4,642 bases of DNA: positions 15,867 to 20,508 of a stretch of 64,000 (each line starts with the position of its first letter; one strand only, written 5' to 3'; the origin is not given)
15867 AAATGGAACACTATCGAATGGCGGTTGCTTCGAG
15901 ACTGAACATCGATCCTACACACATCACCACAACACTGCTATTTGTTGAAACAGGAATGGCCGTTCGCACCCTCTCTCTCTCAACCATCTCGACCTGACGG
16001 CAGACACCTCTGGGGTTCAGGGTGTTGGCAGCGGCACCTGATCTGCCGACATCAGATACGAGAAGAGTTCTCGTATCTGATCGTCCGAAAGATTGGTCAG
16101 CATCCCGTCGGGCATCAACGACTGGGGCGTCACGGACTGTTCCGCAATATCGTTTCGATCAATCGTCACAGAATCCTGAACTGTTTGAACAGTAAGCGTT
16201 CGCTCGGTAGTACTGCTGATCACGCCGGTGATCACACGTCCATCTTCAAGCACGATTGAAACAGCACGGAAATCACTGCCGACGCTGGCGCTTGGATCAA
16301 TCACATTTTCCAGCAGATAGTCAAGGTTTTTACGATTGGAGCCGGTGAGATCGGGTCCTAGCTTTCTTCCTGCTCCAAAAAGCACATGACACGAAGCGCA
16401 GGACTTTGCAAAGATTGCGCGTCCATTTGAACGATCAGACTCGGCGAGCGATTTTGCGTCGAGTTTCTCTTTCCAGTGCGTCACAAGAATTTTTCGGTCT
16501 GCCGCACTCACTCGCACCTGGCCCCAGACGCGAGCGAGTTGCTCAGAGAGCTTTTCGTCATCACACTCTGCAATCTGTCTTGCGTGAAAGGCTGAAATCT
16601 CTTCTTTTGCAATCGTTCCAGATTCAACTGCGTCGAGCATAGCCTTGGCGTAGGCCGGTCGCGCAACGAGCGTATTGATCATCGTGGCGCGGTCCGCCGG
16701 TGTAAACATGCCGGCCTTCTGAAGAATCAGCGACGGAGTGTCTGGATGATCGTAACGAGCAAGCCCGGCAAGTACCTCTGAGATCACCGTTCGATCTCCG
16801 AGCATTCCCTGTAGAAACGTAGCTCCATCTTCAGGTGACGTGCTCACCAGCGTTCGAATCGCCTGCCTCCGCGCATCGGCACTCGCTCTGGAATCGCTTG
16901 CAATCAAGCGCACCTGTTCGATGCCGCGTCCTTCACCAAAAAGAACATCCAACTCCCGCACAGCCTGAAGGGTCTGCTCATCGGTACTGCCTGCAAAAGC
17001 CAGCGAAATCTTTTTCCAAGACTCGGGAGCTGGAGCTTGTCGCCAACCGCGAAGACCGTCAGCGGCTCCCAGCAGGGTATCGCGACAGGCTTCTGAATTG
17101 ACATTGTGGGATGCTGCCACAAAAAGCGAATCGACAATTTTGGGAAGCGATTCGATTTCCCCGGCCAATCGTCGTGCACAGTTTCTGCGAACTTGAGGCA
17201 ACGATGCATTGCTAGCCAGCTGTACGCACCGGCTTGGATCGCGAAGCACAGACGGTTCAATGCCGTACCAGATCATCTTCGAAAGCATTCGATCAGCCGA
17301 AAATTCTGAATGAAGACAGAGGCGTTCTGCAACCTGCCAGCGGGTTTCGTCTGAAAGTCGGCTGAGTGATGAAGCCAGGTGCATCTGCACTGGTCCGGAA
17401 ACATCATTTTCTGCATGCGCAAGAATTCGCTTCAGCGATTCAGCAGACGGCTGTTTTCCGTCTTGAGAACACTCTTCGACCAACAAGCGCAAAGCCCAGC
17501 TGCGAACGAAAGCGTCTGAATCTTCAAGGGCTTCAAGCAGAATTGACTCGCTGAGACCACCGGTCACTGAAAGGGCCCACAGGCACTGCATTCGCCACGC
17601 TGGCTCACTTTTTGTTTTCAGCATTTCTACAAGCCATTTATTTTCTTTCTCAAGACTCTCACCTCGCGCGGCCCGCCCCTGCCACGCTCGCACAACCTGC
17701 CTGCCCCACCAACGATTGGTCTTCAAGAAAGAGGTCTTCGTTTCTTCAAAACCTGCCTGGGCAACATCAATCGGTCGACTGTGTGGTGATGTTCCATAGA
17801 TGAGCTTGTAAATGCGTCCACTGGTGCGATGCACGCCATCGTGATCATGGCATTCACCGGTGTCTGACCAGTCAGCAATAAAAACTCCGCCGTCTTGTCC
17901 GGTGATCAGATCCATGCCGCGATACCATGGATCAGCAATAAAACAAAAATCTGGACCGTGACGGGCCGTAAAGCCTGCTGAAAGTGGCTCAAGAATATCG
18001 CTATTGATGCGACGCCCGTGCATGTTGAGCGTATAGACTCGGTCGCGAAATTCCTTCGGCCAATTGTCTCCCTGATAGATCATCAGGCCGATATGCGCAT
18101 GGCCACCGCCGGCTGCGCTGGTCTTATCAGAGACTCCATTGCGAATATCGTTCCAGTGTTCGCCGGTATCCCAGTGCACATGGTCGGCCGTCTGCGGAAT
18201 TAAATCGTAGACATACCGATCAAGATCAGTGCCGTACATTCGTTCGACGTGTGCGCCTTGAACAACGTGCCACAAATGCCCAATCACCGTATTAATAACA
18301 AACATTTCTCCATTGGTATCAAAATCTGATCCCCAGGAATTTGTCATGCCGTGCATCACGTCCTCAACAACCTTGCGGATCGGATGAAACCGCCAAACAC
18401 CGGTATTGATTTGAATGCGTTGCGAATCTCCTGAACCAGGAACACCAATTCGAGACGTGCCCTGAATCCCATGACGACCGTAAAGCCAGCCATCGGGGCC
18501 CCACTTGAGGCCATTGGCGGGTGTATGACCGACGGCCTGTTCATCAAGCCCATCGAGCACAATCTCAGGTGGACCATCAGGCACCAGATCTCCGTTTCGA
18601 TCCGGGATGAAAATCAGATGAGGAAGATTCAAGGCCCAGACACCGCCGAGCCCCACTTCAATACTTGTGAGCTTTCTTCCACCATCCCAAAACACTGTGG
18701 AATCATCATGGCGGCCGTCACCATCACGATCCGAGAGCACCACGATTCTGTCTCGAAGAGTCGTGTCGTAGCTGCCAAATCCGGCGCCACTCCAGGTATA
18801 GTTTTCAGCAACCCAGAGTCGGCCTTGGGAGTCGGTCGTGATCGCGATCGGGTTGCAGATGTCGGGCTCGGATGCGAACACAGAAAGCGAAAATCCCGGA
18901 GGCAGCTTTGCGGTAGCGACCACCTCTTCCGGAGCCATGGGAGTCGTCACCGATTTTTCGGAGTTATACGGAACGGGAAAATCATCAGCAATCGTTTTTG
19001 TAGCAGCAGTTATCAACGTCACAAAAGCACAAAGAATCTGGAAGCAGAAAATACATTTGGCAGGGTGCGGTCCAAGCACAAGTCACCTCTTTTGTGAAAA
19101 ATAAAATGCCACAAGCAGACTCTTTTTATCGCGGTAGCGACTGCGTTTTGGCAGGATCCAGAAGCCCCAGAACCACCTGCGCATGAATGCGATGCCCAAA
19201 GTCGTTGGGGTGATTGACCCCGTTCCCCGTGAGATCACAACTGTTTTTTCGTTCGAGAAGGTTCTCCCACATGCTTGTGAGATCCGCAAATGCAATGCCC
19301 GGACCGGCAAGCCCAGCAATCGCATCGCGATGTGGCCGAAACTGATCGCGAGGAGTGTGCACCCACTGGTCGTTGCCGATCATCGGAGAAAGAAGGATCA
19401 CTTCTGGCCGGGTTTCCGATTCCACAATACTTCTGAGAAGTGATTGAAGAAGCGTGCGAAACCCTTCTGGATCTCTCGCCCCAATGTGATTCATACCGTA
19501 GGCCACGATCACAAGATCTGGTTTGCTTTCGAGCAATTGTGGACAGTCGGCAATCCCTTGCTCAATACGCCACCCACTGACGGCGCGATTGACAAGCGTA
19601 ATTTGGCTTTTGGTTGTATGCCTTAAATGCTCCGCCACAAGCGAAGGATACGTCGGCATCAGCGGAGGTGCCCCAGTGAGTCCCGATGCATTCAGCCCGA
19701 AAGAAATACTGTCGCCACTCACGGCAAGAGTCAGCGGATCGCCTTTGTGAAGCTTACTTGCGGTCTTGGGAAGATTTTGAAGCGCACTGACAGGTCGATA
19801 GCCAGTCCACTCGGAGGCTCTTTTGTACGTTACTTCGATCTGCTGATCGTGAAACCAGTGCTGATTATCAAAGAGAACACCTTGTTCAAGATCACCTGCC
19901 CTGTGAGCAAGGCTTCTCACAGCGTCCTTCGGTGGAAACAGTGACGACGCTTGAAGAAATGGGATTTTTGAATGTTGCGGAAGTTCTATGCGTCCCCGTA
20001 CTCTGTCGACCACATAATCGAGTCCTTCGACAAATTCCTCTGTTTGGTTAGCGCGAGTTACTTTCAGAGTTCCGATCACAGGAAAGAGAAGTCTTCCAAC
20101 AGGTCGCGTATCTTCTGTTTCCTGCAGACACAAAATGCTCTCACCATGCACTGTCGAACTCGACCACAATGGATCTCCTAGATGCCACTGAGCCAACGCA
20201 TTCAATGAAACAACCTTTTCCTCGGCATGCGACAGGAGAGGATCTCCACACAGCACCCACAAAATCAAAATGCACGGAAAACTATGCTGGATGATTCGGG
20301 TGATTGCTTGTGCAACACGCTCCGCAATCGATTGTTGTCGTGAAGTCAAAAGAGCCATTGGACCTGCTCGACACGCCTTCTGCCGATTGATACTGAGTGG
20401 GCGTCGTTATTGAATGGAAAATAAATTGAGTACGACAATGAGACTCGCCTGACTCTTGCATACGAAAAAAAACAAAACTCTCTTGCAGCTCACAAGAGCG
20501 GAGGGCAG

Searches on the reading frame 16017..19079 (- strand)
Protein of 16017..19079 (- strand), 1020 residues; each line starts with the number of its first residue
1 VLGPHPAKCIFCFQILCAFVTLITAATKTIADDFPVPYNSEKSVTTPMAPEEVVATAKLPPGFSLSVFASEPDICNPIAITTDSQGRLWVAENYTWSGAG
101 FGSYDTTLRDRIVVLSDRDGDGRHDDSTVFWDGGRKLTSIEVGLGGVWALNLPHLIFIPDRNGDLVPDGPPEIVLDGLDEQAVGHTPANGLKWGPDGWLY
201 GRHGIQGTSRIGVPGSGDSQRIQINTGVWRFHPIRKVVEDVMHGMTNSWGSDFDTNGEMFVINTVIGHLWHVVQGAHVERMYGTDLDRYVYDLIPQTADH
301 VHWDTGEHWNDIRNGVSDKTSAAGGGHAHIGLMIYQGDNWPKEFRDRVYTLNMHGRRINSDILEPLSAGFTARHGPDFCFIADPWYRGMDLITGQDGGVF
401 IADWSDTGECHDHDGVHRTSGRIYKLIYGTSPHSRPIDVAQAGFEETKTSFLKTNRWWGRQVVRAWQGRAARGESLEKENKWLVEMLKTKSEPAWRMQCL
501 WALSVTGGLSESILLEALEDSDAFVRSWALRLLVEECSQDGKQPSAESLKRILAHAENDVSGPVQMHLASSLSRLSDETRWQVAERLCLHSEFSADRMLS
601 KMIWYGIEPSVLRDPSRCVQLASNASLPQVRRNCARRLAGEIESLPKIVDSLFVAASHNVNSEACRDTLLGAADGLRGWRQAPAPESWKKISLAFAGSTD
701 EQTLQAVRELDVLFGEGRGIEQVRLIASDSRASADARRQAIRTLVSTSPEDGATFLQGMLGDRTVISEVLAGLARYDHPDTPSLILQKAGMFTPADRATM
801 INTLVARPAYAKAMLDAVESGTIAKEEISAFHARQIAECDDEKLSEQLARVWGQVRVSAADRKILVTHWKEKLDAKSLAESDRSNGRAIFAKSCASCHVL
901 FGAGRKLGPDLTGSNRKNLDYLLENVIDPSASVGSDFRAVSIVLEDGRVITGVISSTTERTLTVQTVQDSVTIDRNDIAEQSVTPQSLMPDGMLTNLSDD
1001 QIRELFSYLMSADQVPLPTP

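Call 24: search_protein_families(library=pfam, proteins=[window:16017-19079:-], max_evalue=0.001)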
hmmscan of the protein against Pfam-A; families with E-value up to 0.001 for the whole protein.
window:16017-19079:- (1020 aa): 4 families
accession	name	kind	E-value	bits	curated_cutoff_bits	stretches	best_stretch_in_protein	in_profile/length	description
PF23500.1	DUF7133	-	4.7e-52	178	27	1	50-405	2-348/385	Domain of unknown function (DUF7133)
PF13646.12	HEAT_2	-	1.4e-07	32.2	27.7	0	481-560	2-78/88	HEAT repeats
PF00034.26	Cytochrom_C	-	4.2e-07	31.6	21.3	1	885-921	3-41/90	Cytochrome c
PF13442.11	Cytochrome_CBB3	-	3e-06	27.9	27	0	884-924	4-39/68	Cytochrome C oxidase, cbb3-type, subunit III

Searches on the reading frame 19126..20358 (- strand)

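Call 24: search_protein_families(library=pfam, proteins=[window:19126-20358:-], max_evalue=0.001)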
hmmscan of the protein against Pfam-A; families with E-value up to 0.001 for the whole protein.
window:19126-20358:- (410 aa): 2 families
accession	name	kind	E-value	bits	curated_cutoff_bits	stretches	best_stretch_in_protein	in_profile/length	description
PF13472.12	Lipase_GDSL_2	-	2.8e-16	60.9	32.9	1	215-391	3-178/178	GDSL-like Lipase/Acylhydrolase family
PF00657.28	Lipase_GDSL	-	0.00012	22.7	23.6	1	215-313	5-116/208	GDSL-like Lipase/Acylhydrolase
